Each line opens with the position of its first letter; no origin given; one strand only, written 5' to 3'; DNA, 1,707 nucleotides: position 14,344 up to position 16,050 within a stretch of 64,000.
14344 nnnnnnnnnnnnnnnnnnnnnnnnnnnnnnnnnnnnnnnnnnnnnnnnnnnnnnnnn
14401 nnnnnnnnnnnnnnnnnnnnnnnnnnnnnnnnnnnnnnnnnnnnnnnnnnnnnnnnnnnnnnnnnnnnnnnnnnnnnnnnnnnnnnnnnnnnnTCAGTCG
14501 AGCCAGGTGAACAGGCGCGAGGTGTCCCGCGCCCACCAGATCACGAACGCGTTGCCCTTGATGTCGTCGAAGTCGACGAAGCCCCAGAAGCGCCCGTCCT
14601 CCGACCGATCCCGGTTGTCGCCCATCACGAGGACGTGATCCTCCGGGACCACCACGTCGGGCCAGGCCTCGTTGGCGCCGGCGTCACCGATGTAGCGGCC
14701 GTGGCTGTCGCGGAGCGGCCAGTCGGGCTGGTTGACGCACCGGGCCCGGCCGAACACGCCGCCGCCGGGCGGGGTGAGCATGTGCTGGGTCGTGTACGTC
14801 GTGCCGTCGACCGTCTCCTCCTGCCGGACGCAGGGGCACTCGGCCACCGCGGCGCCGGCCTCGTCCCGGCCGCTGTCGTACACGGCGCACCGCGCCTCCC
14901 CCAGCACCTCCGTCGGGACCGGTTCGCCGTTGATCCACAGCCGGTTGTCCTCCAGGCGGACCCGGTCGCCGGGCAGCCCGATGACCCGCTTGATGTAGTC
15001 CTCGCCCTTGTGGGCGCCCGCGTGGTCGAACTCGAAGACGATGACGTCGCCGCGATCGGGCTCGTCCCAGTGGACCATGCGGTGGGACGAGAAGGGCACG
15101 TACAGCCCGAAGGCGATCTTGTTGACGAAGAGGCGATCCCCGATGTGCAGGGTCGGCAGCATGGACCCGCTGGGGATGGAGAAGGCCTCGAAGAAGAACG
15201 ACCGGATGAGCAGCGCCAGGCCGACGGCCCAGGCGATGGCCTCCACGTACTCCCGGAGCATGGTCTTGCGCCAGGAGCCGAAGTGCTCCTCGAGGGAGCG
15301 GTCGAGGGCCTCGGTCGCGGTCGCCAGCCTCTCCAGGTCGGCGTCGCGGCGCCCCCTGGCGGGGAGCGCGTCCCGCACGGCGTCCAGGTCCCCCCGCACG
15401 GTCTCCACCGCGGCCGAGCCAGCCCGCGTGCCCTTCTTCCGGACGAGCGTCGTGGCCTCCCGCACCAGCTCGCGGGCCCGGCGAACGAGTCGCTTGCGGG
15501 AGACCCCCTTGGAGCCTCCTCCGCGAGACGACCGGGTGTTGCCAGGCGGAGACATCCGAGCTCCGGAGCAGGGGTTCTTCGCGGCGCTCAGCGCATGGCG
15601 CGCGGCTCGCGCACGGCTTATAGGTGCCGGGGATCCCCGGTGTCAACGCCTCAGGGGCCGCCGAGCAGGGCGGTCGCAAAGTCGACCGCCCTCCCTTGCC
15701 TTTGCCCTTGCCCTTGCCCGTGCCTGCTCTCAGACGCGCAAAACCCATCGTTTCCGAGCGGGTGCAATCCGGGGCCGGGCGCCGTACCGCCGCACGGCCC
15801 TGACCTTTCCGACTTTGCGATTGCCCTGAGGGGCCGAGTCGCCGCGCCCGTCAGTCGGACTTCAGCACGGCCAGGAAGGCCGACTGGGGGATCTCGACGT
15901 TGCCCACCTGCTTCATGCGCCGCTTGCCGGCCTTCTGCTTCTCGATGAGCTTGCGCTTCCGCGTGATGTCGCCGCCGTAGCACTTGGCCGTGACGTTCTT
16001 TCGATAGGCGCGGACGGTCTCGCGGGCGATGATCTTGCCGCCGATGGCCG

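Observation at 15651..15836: Family A: a MITE-like insertion element in four copies with an internal CCCTTG microsatellite of variable length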

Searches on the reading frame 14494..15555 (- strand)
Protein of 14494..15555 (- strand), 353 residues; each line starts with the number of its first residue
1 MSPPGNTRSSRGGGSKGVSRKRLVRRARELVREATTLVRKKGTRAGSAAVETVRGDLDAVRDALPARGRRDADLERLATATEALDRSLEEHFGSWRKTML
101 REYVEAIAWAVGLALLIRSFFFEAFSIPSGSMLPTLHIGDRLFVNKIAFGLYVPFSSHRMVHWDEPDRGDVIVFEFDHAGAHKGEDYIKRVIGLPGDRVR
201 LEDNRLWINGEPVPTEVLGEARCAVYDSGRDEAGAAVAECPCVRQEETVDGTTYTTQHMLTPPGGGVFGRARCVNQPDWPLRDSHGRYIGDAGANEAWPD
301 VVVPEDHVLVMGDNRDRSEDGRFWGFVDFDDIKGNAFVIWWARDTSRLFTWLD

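Call 21: find_homologous_proteins(query=window:14494-15555:-, max_evalue=1e-30)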
Query window:14494-15555:- (353 aa): 2300 proteins with E <= 1e-30 among 8000 candidates; the best 120 are listed.
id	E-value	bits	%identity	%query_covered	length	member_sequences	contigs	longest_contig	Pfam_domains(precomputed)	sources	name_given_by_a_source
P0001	4.3e-241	817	100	100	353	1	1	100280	PF10502.15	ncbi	ncbi:MAG: signal peptidase I [Myxococcota bacterium]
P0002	2.4e-140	486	66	94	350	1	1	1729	PF10502.15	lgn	-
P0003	5.8e-138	478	63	92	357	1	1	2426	PF10502.15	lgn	-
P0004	3.8e-131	455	60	96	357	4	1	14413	PF10502.15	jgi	jgi:signal peptidase I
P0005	2.9e-130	453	61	93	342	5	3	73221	PF10502.15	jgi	jgi:signal peptidase I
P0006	2.4e-128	446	58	100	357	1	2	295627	PF10502.15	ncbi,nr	ncbi:MAG: signal peptidase I [Deltaproteobacteria bacterium]|nr:signal peptidase I [Deltaproteobacte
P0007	2.6e-127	443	59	98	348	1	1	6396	PF10502.15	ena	-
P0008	2.8e-126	439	58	100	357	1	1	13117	PF10502.15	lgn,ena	-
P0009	4.4e-124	432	57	100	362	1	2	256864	PF10502.15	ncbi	-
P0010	2.8e-122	426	58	94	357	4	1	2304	PF10502.15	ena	-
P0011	2.8e-121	423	57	100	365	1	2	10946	PF10502.15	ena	-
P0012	3.6e-121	423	58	94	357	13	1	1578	PF10502.15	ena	-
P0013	1.2e-119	418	57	95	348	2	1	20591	PF10502.15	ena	-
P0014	3.1e-119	416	58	94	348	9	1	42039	PF10502.15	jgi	jgi:signal peptidase I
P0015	3.8e-119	416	54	99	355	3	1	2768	PF10502.15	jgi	-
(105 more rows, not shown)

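Call 22: find_encoding_contigs(protein=P0001, flank=10000, max_places=3)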
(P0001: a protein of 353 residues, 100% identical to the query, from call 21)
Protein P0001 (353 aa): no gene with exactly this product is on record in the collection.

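Call 23: find_encoding_contigs(protein=P0005, flank=10000, max_places=3)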
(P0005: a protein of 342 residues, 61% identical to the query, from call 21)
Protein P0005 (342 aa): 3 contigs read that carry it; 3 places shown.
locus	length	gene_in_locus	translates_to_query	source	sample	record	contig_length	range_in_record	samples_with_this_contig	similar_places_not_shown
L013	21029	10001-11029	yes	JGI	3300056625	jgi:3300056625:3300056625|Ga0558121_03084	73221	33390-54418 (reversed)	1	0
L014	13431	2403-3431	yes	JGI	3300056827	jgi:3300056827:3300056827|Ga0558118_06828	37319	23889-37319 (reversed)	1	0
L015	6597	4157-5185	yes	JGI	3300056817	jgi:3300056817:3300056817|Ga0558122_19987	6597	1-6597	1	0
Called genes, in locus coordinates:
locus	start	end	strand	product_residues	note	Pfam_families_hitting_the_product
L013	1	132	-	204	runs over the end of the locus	-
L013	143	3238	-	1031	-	-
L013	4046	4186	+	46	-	-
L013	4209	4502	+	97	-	-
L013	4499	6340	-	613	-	PF00009:GTP_EFTU, PF01926:MMR_HSR1 (weak), PF22042:EF-G_D2 (faint), PF03144:GTP_EFTU_D2, PF00679:EFG_C, PF06421:LepA_C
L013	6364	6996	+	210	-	-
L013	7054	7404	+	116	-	PF05635:23S_rRNA_IVP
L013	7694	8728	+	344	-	PF07715:Plug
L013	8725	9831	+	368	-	PF00593:TonB_dep_Rec_b-barrel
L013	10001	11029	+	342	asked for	PF10502:Peptidase_S26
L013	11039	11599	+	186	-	PF00156:Pribosyltran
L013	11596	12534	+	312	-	PF02729:OTCace_N, PF00185:OTCace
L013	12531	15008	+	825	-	PF12890:DHOase, PF00988:CPSase_sm_chain, PF00117:GATase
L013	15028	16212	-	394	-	PF01300:Sua5_yciO_yrdC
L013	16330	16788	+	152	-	-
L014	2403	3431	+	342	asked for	PF10502:Peptidase_S26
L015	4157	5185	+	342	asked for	PF10502:Peptidase_S26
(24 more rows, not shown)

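Call 24: find_encoding_contigs(protein=P0006, flank=10000, max_places=2)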
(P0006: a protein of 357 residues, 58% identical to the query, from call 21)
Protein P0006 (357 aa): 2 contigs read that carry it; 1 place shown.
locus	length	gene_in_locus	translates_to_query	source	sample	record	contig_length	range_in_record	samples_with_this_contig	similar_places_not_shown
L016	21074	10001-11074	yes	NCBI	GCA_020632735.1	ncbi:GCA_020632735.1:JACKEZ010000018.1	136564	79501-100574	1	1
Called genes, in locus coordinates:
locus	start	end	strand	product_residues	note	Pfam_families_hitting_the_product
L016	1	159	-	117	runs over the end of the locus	PF12643:MazG-like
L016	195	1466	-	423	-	PF01555:N6_N4_Mtase (faint)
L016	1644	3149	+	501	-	PF08448:PAS_4, PF00512:HisKA, PF02518:HATPase_c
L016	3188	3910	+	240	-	PF01479:S4, PF00849:PseudoU_synth_2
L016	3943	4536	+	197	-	PF00440:TetR_N, PF17754:TetR_C_14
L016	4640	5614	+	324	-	PF02633:Creatininase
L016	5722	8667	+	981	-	PF02347:GDC-P, PF21478:GcvP2_C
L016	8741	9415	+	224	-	PF00849:PseudoU_synth_2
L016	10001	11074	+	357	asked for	PF10502:Peptidase_S26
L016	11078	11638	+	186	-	PF00156:Pribosyltran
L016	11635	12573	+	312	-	PF02729:OTCace_N, PF00185:OTCace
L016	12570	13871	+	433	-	PF01979:Amidohydro_1, PF12890:DHOase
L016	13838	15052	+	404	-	PF00988:CPSase_sm_chain, PF00117:GATase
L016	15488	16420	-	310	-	PF01300:Sua5_yciO_yrdC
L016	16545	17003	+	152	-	-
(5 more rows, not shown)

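Call 77: search_protein_families(library=pfam, proteins=[window:14494-15555:-], max_evalue=0.001)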
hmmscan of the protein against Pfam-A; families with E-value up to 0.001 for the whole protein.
window:14494-15555:- (353 aa): 1 family
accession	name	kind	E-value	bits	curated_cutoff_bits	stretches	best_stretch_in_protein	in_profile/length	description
PF10502.14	Peptidase_S26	-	2.4e-48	164.7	22.9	1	101-341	2-168/168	Signal peptidase, peptidase S26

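Call 81: list_cluster_members(proteins=[P0001])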
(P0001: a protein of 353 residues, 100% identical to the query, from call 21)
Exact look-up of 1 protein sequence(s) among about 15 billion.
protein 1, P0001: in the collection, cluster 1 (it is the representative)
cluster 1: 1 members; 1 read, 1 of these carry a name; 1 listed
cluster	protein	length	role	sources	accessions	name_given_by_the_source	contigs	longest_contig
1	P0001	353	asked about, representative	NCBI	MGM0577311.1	MAG: signal peptidase I [Myxococcota bacterium]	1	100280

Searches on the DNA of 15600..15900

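Call 31: search_rna_families(source=window, start=15600, end=15900, threshold=evalue, max_evalue=10)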
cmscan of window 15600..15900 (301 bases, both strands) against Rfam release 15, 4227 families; matches with E-value up to 10: 1.
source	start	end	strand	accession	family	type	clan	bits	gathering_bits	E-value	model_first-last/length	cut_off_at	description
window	15689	15740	+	RF02169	PVT1_6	Gene; lncRNA;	-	11.9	45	8.1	54-113/113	no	Pvt1 oncogene conserved region 6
